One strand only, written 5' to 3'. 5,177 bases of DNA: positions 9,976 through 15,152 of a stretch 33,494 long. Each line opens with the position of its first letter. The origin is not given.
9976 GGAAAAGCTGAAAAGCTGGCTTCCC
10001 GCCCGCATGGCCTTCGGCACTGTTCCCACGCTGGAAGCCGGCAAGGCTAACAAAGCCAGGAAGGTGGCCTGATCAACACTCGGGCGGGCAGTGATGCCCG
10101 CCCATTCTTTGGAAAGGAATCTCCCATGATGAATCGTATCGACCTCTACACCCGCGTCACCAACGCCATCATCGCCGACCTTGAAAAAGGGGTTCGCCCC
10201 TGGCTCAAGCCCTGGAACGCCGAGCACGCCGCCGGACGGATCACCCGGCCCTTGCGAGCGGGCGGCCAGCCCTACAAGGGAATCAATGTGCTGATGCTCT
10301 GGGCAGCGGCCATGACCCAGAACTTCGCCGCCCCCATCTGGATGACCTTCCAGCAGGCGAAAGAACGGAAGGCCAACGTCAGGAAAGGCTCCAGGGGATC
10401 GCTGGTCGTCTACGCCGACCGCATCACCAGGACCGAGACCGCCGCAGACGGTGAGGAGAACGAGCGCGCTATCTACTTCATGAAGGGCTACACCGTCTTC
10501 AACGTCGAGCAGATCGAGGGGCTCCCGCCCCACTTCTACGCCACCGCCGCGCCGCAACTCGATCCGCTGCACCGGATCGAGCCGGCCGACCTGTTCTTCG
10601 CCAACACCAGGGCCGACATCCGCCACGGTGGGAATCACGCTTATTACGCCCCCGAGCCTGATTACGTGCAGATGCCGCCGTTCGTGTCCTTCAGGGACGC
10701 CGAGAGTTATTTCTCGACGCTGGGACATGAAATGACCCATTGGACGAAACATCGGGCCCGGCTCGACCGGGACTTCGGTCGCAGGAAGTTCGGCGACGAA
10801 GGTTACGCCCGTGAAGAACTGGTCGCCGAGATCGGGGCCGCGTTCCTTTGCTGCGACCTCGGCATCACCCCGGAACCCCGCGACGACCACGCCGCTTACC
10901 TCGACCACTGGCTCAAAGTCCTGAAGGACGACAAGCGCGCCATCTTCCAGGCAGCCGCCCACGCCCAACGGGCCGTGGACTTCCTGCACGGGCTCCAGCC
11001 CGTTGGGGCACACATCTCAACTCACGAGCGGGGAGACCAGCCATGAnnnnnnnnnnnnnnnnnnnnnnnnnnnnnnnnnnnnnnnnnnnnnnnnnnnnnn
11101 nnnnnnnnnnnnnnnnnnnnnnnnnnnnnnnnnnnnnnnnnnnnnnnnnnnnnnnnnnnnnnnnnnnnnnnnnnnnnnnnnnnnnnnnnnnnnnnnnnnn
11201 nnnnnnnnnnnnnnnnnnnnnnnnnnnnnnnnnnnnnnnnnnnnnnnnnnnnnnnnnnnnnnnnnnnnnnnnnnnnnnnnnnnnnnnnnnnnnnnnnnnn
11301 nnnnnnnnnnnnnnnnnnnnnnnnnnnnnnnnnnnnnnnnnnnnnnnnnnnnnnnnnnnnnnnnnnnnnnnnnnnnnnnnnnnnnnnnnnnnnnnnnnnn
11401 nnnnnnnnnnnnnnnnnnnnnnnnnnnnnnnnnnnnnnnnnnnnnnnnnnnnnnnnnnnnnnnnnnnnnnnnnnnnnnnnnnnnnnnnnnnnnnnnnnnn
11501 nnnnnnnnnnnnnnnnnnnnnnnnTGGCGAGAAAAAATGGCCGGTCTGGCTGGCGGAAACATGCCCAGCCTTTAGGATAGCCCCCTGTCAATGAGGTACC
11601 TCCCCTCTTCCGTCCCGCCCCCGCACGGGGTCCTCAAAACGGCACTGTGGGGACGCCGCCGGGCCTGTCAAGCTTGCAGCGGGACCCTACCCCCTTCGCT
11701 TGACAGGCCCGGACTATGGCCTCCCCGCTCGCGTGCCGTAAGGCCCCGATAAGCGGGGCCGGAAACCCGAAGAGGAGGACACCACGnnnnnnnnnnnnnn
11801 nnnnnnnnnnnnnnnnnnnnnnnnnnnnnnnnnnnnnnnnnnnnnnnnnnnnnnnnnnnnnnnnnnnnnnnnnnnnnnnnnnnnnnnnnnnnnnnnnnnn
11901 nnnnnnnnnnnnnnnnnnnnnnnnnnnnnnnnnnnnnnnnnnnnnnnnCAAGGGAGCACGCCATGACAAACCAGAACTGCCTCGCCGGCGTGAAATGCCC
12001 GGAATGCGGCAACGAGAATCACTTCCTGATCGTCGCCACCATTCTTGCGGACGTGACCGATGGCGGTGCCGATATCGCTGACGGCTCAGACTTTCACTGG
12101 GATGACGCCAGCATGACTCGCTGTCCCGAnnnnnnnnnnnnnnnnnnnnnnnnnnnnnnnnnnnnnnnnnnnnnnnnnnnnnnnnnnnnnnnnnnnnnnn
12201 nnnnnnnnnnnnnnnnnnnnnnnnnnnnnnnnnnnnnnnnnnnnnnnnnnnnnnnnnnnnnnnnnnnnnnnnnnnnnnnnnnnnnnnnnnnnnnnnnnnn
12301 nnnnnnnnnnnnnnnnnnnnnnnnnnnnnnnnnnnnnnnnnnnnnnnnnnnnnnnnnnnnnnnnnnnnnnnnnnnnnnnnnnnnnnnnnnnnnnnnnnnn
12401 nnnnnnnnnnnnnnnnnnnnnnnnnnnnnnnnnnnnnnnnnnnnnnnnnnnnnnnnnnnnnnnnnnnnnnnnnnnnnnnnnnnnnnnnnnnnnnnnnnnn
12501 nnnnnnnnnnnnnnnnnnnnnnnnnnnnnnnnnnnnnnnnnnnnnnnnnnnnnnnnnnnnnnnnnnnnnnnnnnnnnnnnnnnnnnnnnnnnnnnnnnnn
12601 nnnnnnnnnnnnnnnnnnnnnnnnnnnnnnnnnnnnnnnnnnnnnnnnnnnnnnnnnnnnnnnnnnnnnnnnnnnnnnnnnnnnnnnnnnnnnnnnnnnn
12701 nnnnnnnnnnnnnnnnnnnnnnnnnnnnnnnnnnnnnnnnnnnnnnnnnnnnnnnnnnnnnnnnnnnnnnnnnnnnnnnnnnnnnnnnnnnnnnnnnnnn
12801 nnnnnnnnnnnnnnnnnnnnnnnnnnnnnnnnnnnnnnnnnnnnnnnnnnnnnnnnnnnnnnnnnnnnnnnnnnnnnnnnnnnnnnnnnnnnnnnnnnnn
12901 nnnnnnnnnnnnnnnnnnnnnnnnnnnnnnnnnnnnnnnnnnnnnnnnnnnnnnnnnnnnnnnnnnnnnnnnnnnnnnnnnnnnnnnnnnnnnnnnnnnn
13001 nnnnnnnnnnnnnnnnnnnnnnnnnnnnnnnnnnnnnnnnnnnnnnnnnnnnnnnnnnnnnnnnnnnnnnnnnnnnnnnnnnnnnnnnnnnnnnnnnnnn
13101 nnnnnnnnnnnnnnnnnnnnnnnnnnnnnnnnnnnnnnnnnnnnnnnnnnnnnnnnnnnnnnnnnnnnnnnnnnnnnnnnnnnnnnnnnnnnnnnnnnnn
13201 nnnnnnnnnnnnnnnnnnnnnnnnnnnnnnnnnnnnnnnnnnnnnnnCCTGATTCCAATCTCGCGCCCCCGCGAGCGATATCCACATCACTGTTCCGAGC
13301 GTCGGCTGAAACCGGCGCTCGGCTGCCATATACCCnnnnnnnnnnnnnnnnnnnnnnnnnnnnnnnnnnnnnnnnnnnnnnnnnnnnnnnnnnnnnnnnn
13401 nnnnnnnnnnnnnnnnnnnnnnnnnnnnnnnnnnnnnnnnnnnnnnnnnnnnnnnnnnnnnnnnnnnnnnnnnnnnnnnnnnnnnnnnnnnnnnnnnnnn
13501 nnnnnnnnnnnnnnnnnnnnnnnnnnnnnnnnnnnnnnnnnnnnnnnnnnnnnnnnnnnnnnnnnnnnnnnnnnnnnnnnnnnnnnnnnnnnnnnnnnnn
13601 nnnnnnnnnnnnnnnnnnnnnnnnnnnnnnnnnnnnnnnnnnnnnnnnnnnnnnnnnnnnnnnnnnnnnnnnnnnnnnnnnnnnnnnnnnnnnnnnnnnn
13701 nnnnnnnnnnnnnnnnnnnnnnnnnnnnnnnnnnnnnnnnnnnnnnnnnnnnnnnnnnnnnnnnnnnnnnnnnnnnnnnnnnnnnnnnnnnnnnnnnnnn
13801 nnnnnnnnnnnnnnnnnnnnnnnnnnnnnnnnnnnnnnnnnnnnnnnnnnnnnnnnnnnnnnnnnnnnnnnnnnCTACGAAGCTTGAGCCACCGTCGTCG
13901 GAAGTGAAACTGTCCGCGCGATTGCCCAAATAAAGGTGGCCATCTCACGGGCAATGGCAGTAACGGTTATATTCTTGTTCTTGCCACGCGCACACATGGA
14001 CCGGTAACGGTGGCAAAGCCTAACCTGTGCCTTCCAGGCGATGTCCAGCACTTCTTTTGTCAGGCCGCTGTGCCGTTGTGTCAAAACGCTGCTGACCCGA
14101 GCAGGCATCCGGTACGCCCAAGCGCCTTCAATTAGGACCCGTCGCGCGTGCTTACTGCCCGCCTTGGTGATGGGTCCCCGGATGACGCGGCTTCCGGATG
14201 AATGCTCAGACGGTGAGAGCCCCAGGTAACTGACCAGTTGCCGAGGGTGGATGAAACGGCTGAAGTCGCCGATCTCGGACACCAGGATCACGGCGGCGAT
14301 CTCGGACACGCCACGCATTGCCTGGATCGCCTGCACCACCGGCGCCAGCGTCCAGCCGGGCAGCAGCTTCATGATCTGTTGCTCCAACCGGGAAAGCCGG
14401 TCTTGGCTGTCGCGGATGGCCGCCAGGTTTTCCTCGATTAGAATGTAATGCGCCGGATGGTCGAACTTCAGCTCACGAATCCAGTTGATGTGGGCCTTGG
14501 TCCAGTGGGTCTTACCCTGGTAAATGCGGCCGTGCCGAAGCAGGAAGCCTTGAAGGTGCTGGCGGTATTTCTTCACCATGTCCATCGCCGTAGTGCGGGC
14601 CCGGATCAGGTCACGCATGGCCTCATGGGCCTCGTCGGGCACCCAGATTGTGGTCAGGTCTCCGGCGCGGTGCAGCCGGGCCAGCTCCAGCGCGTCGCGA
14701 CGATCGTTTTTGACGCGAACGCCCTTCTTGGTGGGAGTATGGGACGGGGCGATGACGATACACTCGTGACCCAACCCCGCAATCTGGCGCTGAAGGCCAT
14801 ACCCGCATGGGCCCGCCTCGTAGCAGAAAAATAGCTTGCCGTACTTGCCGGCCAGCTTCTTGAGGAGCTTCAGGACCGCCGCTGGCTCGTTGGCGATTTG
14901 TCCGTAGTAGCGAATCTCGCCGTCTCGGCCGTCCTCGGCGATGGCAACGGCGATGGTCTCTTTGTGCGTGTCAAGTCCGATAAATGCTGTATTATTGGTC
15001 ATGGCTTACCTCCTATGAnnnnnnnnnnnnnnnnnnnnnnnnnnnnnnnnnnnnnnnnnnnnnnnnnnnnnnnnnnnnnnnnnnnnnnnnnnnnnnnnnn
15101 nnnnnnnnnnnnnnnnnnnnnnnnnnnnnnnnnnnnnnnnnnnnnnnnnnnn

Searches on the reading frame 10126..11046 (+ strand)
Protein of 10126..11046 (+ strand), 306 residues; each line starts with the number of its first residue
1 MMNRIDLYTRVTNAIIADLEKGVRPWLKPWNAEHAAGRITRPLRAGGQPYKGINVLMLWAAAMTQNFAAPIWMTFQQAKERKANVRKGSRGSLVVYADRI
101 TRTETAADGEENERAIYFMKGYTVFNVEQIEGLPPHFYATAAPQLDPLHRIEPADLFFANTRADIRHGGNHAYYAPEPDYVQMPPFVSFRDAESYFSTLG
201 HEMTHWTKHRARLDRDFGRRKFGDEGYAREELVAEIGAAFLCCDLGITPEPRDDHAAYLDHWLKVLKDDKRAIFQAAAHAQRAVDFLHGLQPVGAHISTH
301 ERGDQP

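Call 6: search_protein_families(library=pfam, proteins=[window:10126-11046:+], max_evalue=0.01)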
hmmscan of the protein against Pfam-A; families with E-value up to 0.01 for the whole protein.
window:10126-11046:+ (306 aa): 2 families
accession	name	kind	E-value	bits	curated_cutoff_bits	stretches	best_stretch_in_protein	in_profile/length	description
PF18818.7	MPTase-PolyVal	-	2.6e-54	183.1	27.5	1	154-279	3-126/126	Zincin-like metallopeptidase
PF08401.16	ArdcN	-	2e-40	138.3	22.6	1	6-125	2-123/123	N-terminal domain of anti-restriction factor ArdC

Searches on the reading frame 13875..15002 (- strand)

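Call 6: search_protein_families(library=pfam, proteins=[window:13875-15002:-], max_evalue=0.01)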
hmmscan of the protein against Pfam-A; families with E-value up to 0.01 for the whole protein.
window:13875-15002:- (375 aa): 2 families
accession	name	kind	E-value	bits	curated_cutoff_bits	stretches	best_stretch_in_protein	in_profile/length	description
PF02371.22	Transposase_20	-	1.1e-21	77.4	21.3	1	224-297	2-75/87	Transposase IS116/IS110/IS902 family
PF01548.23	DEDD_Tnp_IS110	-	7.6e-14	52.2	29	1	8-155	1-151/155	Transposase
